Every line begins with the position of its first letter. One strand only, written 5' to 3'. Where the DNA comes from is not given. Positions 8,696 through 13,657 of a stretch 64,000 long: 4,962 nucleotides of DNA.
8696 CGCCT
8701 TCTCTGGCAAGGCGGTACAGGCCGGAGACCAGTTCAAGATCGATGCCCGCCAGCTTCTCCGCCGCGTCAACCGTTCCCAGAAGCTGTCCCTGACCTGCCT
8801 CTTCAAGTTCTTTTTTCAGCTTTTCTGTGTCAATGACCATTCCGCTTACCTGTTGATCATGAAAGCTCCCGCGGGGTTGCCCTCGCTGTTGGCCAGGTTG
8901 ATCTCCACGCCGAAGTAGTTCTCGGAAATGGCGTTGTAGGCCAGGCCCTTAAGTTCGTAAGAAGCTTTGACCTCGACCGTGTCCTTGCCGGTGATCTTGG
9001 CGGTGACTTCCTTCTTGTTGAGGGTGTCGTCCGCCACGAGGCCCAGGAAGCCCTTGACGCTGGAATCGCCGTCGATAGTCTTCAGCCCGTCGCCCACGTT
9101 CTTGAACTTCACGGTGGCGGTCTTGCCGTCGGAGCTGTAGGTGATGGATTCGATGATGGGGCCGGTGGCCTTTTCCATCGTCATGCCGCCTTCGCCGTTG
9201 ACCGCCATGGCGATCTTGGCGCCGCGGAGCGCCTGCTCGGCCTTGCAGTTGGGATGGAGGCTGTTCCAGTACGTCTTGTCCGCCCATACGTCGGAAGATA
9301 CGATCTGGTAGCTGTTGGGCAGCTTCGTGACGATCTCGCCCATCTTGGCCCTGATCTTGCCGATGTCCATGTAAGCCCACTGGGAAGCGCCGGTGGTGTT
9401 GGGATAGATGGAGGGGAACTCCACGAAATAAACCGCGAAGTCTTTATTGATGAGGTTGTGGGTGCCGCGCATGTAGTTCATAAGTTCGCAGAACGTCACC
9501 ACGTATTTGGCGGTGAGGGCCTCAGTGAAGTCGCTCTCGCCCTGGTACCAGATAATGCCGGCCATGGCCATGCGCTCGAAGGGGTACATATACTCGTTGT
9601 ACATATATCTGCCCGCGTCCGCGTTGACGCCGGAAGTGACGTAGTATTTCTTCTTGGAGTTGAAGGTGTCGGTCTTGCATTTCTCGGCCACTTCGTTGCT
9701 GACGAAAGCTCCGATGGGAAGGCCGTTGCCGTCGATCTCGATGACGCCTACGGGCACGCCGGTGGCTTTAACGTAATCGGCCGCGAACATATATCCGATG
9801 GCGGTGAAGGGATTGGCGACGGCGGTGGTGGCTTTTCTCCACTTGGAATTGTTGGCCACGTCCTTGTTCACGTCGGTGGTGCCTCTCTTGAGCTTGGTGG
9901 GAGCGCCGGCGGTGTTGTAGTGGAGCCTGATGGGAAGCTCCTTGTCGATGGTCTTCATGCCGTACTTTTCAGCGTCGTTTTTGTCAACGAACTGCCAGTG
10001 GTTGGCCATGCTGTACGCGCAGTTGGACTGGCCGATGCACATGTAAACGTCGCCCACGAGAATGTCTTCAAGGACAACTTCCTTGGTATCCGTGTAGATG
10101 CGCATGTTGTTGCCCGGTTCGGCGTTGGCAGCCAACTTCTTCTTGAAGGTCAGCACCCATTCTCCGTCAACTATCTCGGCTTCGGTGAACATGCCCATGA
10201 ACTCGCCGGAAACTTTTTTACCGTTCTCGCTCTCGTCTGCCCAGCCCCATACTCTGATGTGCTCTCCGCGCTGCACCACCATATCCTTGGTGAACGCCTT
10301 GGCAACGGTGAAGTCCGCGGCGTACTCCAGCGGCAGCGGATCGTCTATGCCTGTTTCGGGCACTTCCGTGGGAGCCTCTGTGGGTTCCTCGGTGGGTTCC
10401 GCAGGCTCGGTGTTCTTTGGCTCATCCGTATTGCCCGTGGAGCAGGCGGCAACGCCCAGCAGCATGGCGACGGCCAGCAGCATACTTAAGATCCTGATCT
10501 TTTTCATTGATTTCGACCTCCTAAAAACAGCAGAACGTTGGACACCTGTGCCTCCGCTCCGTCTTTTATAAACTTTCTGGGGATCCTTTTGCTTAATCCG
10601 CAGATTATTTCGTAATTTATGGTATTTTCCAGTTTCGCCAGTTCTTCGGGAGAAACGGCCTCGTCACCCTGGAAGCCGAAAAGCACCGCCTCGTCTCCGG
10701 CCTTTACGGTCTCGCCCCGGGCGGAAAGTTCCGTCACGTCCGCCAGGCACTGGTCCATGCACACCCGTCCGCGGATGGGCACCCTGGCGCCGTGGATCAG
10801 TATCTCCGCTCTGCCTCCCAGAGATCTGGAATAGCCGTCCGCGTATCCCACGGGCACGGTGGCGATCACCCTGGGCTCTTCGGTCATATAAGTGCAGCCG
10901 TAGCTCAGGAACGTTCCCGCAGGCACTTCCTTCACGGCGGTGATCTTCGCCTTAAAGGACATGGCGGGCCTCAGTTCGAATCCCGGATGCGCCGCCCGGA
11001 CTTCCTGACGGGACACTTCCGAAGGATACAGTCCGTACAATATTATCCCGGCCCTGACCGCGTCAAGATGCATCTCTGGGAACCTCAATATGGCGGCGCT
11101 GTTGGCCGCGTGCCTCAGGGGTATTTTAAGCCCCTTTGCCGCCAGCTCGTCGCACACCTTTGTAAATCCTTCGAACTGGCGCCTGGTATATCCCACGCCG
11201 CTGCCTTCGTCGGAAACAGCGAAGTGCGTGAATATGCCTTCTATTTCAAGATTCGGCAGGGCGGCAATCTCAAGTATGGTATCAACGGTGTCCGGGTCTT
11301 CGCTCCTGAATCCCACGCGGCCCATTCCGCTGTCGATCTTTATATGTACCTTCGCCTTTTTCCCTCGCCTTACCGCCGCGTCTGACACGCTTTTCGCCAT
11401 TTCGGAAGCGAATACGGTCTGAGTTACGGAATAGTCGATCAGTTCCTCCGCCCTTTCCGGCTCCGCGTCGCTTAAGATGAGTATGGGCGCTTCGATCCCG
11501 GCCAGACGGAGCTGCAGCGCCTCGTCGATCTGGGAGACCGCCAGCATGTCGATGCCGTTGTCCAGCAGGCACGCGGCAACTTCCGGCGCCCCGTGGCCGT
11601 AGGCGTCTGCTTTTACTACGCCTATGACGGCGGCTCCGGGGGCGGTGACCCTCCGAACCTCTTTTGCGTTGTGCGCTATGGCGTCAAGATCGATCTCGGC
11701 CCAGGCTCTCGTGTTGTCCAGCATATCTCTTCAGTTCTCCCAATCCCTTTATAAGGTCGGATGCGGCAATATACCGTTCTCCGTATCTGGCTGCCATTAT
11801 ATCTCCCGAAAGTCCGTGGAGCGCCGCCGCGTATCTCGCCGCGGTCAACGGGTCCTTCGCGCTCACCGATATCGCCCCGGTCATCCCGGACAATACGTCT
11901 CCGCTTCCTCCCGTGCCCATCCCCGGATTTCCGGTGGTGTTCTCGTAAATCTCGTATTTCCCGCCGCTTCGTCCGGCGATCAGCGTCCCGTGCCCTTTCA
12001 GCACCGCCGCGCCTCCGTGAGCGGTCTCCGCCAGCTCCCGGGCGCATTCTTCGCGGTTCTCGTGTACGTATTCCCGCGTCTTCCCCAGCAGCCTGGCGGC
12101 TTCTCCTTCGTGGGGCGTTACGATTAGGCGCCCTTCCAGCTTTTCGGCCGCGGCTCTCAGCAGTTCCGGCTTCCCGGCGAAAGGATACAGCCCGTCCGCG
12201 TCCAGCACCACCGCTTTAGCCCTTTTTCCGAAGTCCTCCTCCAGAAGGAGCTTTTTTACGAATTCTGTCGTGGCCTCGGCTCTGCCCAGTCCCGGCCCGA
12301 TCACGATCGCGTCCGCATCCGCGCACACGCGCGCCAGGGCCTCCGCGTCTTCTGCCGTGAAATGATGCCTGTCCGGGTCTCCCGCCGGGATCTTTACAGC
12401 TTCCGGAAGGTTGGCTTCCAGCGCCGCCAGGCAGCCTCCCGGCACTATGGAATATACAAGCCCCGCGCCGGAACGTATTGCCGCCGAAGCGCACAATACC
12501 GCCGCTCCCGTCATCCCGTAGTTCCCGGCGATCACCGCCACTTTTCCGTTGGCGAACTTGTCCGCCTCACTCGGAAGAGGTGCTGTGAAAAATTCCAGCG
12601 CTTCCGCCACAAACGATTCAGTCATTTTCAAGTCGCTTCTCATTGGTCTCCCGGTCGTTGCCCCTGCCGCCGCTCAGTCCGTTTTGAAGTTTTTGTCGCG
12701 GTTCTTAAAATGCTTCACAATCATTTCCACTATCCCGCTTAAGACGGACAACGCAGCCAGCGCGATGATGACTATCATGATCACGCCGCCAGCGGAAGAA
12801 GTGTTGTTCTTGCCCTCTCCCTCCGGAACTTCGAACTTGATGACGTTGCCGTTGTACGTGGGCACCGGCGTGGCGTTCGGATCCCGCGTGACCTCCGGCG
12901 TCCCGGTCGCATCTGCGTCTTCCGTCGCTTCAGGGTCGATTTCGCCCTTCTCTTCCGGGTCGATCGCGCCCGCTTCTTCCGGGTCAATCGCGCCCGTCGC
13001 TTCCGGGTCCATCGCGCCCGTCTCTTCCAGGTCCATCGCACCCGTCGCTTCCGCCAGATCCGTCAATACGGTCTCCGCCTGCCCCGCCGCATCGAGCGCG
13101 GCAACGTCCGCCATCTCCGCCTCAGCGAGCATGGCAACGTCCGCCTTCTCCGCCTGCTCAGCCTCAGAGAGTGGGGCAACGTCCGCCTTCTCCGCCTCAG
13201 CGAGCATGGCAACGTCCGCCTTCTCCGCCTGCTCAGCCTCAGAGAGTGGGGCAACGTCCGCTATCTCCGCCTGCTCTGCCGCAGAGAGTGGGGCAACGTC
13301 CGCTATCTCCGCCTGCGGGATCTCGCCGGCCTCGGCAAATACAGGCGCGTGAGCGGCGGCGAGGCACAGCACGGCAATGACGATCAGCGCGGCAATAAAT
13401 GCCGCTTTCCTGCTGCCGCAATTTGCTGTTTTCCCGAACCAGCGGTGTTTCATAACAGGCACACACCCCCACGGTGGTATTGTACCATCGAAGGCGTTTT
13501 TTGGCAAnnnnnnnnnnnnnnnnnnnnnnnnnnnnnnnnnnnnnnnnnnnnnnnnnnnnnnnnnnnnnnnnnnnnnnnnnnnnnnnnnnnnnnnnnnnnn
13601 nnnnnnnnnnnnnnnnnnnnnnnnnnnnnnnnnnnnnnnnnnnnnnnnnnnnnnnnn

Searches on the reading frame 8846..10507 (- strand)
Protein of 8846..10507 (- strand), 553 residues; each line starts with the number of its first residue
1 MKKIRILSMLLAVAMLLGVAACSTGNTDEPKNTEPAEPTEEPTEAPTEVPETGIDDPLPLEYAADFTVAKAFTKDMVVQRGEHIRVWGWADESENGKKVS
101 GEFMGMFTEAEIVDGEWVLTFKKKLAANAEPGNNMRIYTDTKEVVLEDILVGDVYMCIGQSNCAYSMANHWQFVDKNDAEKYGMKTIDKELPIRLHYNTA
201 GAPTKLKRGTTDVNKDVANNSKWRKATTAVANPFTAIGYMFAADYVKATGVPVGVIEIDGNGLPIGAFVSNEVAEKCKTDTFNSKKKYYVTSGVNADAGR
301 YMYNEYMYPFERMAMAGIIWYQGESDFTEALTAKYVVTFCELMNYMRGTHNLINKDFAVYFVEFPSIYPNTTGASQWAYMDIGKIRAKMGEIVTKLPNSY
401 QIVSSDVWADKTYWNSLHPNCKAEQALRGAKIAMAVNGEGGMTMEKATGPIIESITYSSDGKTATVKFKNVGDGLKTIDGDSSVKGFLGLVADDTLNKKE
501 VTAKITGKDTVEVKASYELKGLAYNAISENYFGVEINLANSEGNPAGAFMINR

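Call 68: search_protein_families(library=pfam, proteins=[window:8846-10507:-], max_evalue=0.00001)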
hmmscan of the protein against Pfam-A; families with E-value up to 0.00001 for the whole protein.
window:8846-10507:- (553 aa): 1 family
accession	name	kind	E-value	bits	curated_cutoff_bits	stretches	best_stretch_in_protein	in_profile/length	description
PF03629.24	SASA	-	3.9e-10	40.2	24.8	1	152-427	2-216/226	Carbohydrate esterase, sialic acid-specific acetylesterase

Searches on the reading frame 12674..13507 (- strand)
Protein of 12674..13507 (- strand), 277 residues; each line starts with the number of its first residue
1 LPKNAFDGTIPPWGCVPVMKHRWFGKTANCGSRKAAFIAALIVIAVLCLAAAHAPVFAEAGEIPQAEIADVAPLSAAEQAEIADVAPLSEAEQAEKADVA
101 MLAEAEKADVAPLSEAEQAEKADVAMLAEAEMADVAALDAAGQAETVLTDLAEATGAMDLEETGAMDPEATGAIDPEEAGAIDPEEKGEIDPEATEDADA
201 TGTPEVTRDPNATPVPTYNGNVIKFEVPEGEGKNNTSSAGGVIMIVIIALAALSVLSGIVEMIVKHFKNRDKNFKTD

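Call 66: search_protein_families(library=pfam, proteins=[window:12674-13507:-], max_evalue=0.00001)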
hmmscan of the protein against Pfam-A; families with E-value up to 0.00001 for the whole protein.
window:12674-13507:- (277 aa): 0 families
